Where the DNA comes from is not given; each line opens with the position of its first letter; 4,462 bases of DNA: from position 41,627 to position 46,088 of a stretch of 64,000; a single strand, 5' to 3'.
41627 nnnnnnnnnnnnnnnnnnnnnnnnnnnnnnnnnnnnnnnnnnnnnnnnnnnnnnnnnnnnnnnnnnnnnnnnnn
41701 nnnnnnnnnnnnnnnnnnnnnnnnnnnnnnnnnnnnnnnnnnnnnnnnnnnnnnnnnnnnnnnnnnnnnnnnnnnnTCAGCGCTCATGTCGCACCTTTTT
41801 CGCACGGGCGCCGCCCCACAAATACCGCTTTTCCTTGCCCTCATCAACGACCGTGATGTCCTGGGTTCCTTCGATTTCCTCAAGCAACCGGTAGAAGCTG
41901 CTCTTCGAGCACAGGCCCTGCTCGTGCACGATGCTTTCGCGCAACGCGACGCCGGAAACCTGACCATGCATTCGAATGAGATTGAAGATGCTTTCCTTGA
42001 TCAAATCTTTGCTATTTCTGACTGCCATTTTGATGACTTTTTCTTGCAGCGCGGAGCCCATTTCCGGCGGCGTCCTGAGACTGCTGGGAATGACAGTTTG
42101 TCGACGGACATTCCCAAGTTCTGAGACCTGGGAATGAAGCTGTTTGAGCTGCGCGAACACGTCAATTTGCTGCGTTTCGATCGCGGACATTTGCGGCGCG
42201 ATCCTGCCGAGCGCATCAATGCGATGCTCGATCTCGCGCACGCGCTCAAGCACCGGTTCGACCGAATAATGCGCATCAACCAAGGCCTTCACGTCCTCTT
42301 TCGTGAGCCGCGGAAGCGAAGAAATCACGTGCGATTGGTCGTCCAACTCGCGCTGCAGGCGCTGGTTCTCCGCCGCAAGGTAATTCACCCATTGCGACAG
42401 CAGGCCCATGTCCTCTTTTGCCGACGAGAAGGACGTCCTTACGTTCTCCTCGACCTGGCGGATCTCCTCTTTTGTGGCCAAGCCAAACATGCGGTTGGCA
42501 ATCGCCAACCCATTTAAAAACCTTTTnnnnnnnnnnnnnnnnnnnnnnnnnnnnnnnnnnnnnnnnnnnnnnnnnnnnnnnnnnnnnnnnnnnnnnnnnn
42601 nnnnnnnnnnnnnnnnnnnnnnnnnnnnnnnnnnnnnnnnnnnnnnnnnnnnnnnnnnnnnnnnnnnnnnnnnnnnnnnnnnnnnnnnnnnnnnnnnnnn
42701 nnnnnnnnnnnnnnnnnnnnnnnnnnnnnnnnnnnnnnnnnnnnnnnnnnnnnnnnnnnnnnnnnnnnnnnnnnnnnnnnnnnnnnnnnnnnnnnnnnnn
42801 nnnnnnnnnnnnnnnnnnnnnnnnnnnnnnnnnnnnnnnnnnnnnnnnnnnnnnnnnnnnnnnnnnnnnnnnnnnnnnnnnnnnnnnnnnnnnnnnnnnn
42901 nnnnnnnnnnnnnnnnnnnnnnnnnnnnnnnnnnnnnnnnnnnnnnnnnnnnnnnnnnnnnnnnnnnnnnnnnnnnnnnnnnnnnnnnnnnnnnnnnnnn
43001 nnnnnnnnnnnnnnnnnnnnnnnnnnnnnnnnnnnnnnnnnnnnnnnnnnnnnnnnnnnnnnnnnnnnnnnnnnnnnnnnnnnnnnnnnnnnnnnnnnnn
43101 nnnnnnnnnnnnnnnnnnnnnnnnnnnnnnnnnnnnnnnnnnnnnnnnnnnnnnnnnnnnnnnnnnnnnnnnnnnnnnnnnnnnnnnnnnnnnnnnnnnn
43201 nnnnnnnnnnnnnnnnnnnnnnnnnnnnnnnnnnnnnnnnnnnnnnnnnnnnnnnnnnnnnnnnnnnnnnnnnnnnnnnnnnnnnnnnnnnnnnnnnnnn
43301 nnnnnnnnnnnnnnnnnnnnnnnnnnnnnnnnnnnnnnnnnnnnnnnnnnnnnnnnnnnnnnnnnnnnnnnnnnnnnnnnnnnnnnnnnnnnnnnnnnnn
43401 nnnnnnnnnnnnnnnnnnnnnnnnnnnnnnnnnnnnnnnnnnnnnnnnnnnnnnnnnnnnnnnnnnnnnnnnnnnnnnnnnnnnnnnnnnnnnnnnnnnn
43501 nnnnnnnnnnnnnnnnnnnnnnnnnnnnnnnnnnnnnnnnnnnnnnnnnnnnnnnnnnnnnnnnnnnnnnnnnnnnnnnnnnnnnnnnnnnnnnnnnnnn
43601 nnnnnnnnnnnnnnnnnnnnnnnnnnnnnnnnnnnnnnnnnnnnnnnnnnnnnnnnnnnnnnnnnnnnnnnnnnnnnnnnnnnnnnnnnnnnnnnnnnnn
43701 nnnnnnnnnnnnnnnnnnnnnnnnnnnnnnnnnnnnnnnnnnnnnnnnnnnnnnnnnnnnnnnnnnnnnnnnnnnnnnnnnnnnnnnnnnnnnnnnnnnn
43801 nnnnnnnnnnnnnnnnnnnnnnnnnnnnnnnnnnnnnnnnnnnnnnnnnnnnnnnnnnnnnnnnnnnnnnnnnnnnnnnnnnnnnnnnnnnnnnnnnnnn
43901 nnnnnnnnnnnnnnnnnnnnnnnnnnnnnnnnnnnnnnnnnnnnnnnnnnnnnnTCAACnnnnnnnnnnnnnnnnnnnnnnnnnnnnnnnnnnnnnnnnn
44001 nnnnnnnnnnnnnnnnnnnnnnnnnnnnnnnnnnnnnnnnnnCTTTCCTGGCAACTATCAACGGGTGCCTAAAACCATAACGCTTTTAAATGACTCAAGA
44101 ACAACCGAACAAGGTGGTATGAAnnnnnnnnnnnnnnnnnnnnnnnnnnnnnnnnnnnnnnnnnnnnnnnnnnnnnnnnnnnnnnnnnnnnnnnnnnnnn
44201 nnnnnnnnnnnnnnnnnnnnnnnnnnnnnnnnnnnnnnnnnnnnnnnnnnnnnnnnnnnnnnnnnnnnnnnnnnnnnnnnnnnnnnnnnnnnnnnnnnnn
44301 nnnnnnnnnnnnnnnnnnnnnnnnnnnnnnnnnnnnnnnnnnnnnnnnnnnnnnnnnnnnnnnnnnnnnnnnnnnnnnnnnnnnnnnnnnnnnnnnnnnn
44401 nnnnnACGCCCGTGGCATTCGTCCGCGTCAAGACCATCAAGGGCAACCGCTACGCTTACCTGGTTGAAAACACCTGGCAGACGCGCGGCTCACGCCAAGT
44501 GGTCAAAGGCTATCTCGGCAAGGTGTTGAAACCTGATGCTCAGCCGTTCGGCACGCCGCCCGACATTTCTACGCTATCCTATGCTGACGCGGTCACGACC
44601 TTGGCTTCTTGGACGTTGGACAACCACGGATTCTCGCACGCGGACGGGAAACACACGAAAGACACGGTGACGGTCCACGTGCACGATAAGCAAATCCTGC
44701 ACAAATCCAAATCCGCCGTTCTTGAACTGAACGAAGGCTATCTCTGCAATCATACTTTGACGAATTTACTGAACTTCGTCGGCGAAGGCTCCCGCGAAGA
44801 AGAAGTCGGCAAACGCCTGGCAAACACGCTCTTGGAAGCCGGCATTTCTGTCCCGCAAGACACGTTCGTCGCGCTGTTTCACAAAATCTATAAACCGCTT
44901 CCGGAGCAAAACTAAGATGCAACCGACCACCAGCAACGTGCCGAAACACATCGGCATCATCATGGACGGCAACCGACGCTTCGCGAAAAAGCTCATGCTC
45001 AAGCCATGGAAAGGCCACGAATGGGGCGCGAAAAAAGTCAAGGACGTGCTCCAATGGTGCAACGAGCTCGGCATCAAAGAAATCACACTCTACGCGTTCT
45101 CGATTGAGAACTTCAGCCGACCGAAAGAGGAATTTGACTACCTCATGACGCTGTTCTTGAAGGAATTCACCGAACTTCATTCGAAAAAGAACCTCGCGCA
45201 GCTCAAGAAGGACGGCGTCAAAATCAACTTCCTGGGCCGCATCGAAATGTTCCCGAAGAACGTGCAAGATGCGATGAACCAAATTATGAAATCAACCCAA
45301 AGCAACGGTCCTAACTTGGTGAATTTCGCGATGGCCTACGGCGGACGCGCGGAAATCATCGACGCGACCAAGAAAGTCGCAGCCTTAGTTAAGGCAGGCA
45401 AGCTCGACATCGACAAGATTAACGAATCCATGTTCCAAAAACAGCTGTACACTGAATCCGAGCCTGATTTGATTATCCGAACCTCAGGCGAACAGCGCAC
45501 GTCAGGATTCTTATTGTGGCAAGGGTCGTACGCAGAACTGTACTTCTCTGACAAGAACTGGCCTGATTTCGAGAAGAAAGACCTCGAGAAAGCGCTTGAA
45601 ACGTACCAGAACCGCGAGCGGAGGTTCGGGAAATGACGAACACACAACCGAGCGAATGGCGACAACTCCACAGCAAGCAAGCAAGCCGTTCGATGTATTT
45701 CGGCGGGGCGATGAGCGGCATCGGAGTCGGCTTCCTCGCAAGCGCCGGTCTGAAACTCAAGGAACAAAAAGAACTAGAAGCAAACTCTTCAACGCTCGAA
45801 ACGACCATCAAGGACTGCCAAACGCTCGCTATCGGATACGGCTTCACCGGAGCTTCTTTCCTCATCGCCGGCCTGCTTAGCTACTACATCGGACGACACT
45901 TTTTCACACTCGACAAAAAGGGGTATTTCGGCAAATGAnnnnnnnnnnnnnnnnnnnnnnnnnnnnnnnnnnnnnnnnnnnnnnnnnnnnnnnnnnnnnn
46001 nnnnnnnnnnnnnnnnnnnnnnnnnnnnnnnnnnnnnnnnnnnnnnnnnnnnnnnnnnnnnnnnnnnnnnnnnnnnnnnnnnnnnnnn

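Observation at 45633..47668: Operon of five translationally coupled small proteins with Gly-rich 2-TM hairpins downstream of uppS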

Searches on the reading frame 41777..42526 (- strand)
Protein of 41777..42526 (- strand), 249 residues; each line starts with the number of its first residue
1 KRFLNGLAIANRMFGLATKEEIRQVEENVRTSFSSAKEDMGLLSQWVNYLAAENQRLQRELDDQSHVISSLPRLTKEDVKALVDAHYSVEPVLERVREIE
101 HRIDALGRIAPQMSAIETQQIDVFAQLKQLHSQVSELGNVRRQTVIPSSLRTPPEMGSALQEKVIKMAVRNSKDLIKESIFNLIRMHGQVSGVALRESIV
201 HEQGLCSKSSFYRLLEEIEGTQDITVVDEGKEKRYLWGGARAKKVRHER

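Call 65: search_protein_families(library=pfam, proteins=[window:41777-42526:-], max_evalue=0.1)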
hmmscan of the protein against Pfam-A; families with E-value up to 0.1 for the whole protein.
window:41777-42526:- (249 aa): 6 families
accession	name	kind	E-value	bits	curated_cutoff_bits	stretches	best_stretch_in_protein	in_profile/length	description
PF10046.14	BLOC1_2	-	0.004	17.9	33.4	1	37-115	12-86/96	Biogenesis of lysosome-related organelles complex-1 subunit 2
PF10779.14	XhlA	-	0.023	15.3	34.7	1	92-137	2-44/67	Haemolysin XhlA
PF01843.25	DIL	-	0.029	14.9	24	1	8-84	23-99/105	DIL domain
PF13747.11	DUF4164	-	0.035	15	27.2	1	36-95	30-89/89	Domain of unknown function (DUF4164)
PF05531.17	NPV_P10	-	0.041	14.8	29.8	0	89-147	13-71/75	Nucleopolyhedrovirus P10 protein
PF16566.10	CREPT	-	0.074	13.6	29.3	0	45-102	55-112/147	Cell-cycle alteration and expression-elevated protein in tumour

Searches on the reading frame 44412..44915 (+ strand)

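Call 3: search_protein_families(library=pfam, proteins=[window:44412-44915:+], max_evalue=1)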
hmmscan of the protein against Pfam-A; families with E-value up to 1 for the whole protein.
window:44412-44915:+ (167 aa): 2 families
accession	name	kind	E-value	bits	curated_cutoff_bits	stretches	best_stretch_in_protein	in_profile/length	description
PF10380.14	CRF1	-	0.0079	17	25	1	63-103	39-79/122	Transcription factor CRF1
PF14245.11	Pilin_PilA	-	0.088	13.5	28.5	1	10-58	41-92/136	Type IV pilin PilA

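Call 23: search_protein_families(library=phrogs, proteins=[window:44412-44912:+], max_evalue=1)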
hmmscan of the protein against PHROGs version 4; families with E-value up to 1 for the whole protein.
window:44412-44912:+ (167 aa): 3 families
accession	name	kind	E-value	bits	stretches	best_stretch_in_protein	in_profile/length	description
phrog_6837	-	unknown function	0.014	16.6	1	64-146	25-107/134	-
phrog_8136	-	unknown function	0.091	12.3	1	83-146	7-69/377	-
phrog_16953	-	unknown function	0.24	12.6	0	64-136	20-80/96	-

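Call 24: search_protein_families(library=ncbifam, proteins=[window:44412-44912:+], max_evalue=1)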
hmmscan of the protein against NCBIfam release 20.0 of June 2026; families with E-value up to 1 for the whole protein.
window:44412-44912:+ (167 aa): 0 families

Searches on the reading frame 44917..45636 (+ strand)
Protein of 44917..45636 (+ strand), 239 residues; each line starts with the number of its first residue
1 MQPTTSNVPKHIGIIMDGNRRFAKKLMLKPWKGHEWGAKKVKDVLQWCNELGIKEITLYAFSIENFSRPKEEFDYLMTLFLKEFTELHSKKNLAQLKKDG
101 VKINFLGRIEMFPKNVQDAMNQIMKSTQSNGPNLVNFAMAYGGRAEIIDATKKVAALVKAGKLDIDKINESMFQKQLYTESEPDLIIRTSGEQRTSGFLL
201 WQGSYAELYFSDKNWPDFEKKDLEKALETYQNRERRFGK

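Call 3: search_protein_families(library=pfam, proteins=[window:44917-45636:+], max_evalue=1)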
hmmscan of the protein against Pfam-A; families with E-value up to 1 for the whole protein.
window:44917-45636:+ (239 aa): 2 families
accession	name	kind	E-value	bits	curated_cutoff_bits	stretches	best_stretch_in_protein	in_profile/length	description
PF01255.24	Prenyltransf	-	1e-79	267.6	27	1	15-238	1-219/219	Putative undecaprenyl diphosphate synthase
PF03643.20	Vps26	-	0.0059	16.1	27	1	88-173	48-103/275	Vacuolar protein sorting-associated protein 26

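Call 10: find_related_loci(query=window:44917-45633:+, collection=genome_contigs, flank=7000)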
Query window:44917-45633:+ (239 aa) in genome_contigs; peptide patterns used: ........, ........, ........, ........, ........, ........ (x = any residue, [..] = any of these).
293 stretches matched a pattern; 250 encode a relative of the query (tblastn E <= 1e-3); the best 80 are kept; 80 distinct loci.
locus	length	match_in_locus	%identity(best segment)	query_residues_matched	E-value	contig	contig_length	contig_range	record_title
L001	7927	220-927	66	1-239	3e-106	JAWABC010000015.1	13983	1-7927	MAG: Candidatus Nanoarchaeia archaeon isolate JZ-4_201709_bins_71 JZ-4_201709_bins_71_scaffold_15, whole genome shotgun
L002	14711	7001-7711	65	1-239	1e-105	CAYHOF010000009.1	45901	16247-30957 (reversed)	MAG TPA_asm: uncultured Methanosarcinales archaeon isolate ERP119705_co14_509 genome assembly, contig: NODE_470_length_4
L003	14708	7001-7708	62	1-239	2e-105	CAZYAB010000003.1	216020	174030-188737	MAG TPA_asm: uncultured Methanosarcinales archaeon isolate SRP077602_co2_46 genome assembly, contig: NODE_37_length_2160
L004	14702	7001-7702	65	4-239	4e-105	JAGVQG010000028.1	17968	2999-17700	MAG: archaeon isolate DeMMO3_20 c_000000014911, whole genome shotgun sequence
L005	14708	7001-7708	62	1-239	3e-104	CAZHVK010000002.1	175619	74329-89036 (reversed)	MAG TPA_asm: uncultured Methanosarcinales archaeon isolate binchicken_co330_8 genome assembly, contig: NODE_37_length_17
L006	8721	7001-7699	63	4-239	5e-104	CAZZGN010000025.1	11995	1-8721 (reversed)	MAG TPA_asm: uncultured Methanosarcinales archaeon isolate SRP104257_co1_4 genome assembly, contig: NODE_3875_length_119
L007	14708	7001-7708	66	1-239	1e-103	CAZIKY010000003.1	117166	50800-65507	MAG TPA_asm: Candidatus Woesearchaeota archaeon isolate SRP093185_co1_139 genome assembly, contig: NODE_31_length_117166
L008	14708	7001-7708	62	1-239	5e-103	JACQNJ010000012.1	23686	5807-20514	MAG: Candidatus Woesearchaeota archaeon isolate NC_groundwater_1252_Ag_S-0.1um_33_315 S_p1_S3_coassembly_k141_749707, wh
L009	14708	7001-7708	64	1-239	8e-103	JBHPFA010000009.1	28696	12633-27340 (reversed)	Nanoarchaeota archaeon isolate SAG AM-311-I10 NODE_9_length_28696_cov_27.668587, whole genome shotgun sequence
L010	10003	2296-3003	60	1-239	4e-102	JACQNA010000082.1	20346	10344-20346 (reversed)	MAG: Candidatus Woesearchaeota archaeon isolate NC_groundwater_1243_Ag_S-0.1um_52_42 S_p1_S3_coassembly_k141_1931956, wh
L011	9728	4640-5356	60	1-239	8e-102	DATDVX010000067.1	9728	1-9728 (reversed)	MAG TPA_asm: Candidatus Nanoarchaeia archaeon isolate SMAG_U8095 k141_1448992, whole genome shotgun sequence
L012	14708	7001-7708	61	1-239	4e-101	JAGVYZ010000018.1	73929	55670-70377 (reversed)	Candidatus Woesearchaeota archaeon isolate RIFOXYB1_FULL_29_12 rifoxyb1_full_scaffold_470, whole genome shotgun sequence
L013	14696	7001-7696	60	5-239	8e-101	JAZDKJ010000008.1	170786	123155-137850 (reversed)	MAG: Candidatus Woesearchaeota archaeon isolate MEGAHIT-group-0.53 k141_6786989, whole genome shotgun sequence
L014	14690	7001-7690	64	5-236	2e-100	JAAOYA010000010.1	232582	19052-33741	Candidatus Woesearchaeota archaeon isolate DPANNHV_H1.bin.22 k83_1641148, whole genome shotgun sequence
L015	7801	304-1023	60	3-239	3e-100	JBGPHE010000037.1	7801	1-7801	MAG: Candidatus Nanoarchaeia archaeon isolate OBJ_0618_7090110_366 k141_2905137_length_7801_cov_27.5574, whole genome sh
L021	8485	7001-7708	59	1-239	2e-99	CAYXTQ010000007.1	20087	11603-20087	MAG TPA_asm: uncultured Methanosarcinales archaeon isolate binchicken_co266_33 genome assembly, contig: NODE_4362_length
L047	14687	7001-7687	60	8-239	3e-96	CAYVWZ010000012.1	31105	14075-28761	MAG TPA_asm: Candidatus Woesearchaeota archaeon isolate SRP278252_co1_284 genome assembly, contig: NODE_2281_length_3110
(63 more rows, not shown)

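Call 65: search_protein_families(library=pfam, proteins=[L047:7687-8055:+, L021:7768-8079:+], max_evalue=0.1)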
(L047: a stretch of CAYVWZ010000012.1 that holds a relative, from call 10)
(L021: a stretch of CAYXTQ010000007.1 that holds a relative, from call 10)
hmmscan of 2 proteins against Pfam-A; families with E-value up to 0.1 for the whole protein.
L047:7687-8055:+ (123 aa): 0 families

L021:7768-8079:+ (104 aa): 0 families

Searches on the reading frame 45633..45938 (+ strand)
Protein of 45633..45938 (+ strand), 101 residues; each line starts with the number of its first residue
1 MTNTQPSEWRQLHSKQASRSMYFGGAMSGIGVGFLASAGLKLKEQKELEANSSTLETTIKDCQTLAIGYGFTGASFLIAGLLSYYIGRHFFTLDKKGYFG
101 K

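Call 3: search_protein_families(library=pfam, proteins=[window:45633-45938:+], max_evalue=1)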
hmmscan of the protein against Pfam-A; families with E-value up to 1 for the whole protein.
window:45633-45938:+ (101 aa): 0 families

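Call 9: list_cluster_members(proteins=[P0001, window:45633-45935:+, window:45935-46195:+, window:47022-47294:+, window:47294-47665:+, window:44917-45633:+, window:44412-44912:+, window:47678-48439:-])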
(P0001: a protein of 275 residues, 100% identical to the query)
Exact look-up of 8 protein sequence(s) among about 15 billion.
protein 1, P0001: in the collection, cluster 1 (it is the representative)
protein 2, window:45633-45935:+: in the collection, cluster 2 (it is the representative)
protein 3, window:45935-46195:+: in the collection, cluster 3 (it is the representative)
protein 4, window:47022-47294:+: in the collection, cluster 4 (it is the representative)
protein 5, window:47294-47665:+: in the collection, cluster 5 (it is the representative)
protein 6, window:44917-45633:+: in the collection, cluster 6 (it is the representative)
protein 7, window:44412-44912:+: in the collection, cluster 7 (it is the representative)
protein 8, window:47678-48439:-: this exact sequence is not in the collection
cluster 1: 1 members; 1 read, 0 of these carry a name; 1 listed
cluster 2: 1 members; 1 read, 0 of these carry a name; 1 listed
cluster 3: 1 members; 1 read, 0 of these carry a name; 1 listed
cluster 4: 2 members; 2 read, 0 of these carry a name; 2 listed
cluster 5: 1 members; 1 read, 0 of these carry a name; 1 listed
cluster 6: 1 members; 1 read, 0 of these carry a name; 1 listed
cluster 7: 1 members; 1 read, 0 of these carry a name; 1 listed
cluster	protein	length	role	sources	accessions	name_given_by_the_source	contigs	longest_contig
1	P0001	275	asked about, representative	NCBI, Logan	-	-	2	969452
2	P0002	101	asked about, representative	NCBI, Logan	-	-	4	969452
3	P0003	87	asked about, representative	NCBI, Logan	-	-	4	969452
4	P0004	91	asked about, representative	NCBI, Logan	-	-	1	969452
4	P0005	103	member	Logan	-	-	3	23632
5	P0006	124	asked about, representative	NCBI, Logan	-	-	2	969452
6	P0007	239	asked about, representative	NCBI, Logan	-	-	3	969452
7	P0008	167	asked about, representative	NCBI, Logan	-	-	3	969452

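Call 23: search_protein_families(library=phrogs, proteins=[window:45633-45935:+], max_evalue=1)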
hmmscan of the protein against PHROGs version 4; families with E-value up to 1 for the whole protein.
window:45633-45935:+ (101 aa): 1 family
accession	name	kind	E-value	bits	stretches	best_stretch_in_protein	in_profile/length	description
phrog_29964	-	unknown function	0.22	13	0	14-48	46-80/82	-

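Call 24: search_protein_families(library=ncbifam, proteins=[window:45633-45935:+], max_evalue=1)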
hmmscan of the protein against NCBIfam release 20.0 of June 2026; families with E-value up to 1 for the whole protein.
window:45633-45935:+ (101 aa): 3 families
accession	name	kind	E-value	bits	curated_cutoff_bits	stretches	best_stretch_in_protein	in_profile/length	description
NF007668.0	PRK10342.1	equivalog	0.088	11.9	686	1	24-70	247-293/381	glycerate 2-kinase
TIGR00045.1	TIGR00045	subfamily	0.12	11.4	168.45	1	19-70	241-292/375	glycerate kinase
NF007986.1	PRK10714.1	equivalog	0.24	10.4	529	1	65-90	272-297/316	undecaprenyl-phosphate 4-deoxy-4-formamido-L-arabinose transferase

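Call 43: find_homologous_proteins(query=A2, max_evalue=10)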
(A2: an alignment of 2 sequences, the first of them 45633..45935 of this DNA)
Query A2 (2 sequences) (101 aa, profile of the alignment): 2 proteins with E <= 10 among 37 candidates.
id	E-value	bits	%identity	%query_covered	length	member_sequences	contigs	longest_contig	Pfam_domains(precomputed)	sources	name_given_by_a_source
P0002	1.4e-48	182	100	100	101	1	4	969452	-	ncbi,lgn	-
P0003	2.2e-36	142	-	-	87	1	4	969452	-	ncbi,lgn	-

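Call 54: search_protein_families(library=padloc, proteins=[window:45633-45935:+], max_evalue=1)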
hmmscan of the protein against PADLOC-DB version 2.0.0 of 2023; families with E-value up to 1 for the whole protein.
window:45633-45935:+ (101 aa): 0 families

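Call 60: find_related_loci(query=window:45633-45935:+, collection=viral_contigs, flank=5000)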
Query window:45633-45935:+ (101 aa) in viral_contigs; peptide patterns used: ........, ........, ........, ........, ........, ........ (x = any residue, [..] = any of these).
33 stretches matched a pattern, but none encodes a relative of the query by tblastn (E <= 1e-3).

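Call 76: predict_structure(protein=window:45633-45935:+)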
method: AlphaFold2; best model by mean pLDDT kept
length: 101 residues; sequences in the alignment: 1
mean_pLDDT: 66.9   pTM: 0.38
mean pLDDT of the five models: 66.9, 66.6, 62.8, 56.9, 50.8
residues with pLDDT >= 90: 0; 70-90: 44; 50-70: 53; < 50: 4
segments of 3 or more residues with pLDDT < 50: none
pLDDT, mean of each block of 10 residues (from residue 1): 56 56 64 72 59 65 77 82 81 59 44
secondary structure, 60 per line:
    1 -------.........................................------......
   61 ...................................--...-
elements in order: H8-48 H55-95

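Call 78: fold_search(model_id=the predicted structure, library=pdb)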
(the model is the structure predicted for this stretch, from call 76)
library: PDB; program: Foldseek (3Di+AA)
matches with E <= 10: 18; with E <= 0.001: 0
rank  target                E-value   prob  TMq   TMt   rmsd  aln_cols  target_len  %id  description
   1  8h36_G                3.6e+00  0.23  0.64  0.20   4.5       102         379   10  Cryo-EM Structure of the KBTBD2-CUL3-Rbx1-p85a dimeric complex (released 2023-10-11)
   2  9ocg_A                3.9e+00  0.03  0.27  0.07  17.8        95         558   22  Transporter associated with antigen processing (TAP) bound to the viral protein BNLF2a in the inward-facing state (released 2025-09-10)
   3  8x30_R                4.2e+00  0.10  0.47  0.47   4.9        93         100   18  Structure of piccolo NuA4 and H2A.Z nucleosome 2:1 complex (released 2025-03-19)
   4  8h37_G                5.0e+00  0.18  0.63  0.41   4.5       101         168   10  Cryo-EM Structure of the KBTBD2-CUL3-Rbx1-p85a tetrameric complex (released 2023-10-11)
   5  7w1m_A                5.4e+00  0.14  0.58  0.18   3.7        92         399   13  Cryo-EM structure of human cohesin-CTCF-DNA complex (released 2023-05-31)
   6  3fpp_A                5.4e+00  0.12  0.55  0.25   3.8        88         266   17  Crystal structure of E.coli MacA (released 2009-04-28)
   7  4afl_A                6.3e+00  0.08  0.45  0.45   4.6        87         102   16  The crystal structure of the ING4 dimerization domain reveals the functional organization of the ING family of chromat (released 2012-02-22)
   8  3fpp_B                7.9e+00  0.09  0.57  0.25   3.8        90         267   17  Crystal structure of E.coli MacA (released 2009-04-28)
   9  5dxh_E                8.5e+00  0.06  0.40  0.34   5.8        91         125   14  p110alpha/p85alpha with compound 5 (released 2016-01-27)
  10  5sxj_B                8.5e+00  0.06  0.39  0.23   6.0        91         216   14  Crystal Structure of PI3Kalpha in complex with fragment 29 (released 2017-02-15)
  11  5sxa_B                8.5e+00  0.06  0.39  0.23   6.0        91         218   14  Crystal Structure of PI3Kalpha in complex with fragment 10 (released 2017-02-15)
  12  5me8_A                8.5e+00  0.03  0.31  0.30   8.4        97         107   12  N-terminal domain of the human tumor suppressor ING5 (released 2018-03-14)
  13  3hhm_B                9.2e+00  0.05  0.39  0.20   6.4        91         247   12  Crystal structure of p110alpha H1047R mutant in complex with niSH2 of p85alpha and the drug wortmannin (released 2009-09-29)
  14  7sgr_B                9.2e+00  0.04  0.33  0.09   7.1        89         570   15  Structure of hemolysin A secretion system HlyB/D complex (released 2022-09-14)
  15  6dma_C                1.0e+01  0.08  0.46  0.59   3.6        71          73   17  DHD15_closed (released 2018-12-19)
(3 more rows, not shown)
